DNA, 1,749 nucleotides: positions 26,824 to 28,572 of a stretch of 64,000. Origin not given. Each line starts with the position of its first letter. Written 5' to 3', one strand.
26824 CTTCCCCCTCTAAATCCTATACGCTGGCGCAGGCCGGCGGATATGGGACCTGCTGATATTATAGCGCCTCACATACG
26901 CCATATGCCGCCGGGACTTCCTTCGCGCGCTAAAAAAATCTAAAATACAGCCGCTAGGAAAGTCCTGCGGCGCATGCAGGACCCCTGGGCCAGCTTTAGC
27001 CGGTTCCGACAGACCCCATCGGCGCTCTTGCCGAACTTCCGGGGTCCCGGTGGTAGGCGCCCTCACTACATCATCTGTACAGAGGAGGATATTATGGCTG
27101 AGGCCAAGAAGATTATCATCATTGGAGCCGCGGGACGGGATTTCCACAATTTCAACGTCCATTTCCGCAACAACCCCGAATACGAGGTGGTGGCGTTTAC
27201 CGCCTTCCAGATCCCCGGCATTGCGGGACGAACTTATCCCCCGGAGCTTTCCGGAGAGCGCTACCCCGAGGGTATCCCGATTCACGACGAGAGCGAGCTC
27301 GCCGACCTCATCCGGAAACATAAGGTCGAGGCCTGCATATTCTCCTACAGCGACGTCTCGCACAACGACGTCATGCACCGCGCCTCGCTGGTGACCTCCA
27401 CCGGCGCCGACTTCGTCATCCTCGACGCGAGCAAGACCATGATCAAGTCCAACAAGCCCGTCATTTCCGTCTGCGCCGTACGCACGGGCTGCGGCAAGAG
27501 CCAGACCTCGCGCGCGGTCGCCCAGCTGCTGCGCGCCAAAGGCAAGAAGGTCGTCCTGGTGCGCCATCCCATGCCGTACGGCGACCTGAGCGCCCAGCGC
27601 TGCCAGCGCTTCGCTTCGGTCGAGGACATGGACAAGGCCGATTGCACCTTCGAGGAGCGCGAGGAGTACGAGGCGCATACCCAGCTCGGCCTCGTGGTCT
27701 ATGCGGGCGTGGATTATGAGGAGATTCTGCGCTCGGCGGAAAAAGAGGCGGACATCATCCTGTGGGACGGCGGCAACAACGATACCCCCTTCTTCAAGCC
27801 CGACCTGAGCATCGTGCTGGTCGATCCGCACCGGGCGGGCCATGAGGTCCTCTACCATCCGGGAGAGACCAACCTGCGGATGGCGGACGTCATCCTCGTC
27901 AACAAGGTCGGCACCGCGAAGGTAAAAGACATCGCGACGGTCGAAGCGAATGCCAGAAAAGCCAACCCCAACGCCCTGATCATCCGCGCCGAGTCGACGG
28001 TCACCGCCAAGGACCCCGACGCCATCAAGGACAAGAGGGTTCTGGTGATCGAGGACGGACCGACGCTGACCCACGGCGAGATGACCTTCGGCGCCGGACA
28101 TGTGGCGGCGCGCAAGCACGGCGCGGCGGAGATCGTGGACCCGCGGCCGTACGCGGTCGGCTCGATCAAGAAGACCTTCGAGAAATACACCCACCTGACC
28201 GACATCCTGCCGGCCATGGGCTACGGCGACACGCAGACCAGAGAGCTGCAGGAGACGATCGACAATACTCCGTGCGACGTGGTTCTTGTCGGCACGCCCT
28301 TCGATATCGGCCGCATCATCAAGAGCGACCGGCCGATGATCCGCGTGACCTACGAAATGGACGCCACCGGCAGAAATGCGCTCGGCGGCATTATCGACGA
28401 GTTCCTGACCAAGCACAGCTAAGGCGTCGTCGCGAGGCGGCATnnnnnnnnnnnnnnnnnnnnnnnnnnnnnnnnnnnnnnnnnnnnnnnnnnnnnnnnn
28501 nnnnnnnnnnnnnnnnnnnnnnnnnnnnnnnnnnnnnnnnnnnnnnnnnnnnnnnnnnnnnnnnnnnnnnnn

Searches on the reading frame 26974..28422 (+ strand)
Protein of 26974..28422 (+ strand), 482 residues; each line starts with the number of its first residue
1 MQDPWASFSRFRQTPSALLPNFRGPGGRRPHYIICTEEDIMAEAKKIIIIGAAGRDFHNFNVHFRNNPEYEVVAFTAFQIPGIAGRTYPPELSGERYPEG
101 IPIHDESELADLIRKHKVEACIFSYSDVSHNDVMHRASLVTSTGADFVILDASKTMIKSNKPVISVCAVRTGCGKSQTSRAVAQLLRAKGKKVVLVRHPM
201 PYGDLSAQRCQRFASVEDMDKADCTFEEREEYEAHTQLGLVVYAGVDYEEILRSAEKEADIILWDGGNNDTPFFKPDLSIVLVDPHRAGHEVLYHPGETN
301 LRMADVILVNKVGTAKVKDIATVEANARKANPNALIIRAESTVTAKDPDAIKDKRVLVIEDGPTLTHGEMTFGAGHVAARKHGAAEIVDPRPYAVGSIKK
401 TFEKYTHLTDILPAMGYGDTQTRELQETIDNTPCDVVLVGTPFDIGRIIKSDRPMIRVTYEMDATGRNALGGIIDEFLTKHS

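Call 50: search_protein_families(library=pfam, proteins=[window:26974-28422:+], max_evalue=0.000001)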
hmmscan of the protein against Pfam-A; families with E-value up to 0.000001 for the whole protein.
window:26974-28422:+ (482 aa): 0 families

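Call 58: search_protein_families(library=pfam, proteins=[window:26974-28422:+], max_evalue=0.1)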
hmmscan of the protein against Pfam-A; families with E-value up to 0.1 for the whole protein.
window:26974-28422:+ (482 aa): 6 families
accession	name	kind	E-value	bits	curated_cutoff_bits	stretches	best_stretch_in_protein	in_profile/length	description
PF02492.25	cobW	-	0.0039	17.2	20.7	1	274-337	113-179/180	CobW/HypB/UreG, nucleotide-binding domain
PF01656.29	CbiA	-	0.0067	16.8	25.4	1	164-196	1-33/125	CobQ/CobB/MinD/ParA nucleotide binding domain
PF02606.20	LpxK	-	0.026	14.1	27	1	155-311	29-186/328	Tetraacyldisaccharide-1-P 4'-kinase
PF13614.12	AAA_31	-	0.027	14.9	27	1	163-196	3-36/177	AAA domain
PF04851.21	ResIII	-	0.032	14.6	22.5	1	166-236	27-100/164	Type III restriction enzyme, res subunit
PF19040.6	SGNH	-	0.049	13.8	27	0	179-235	132-186/248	SGNH domain (fused to AT3 domains)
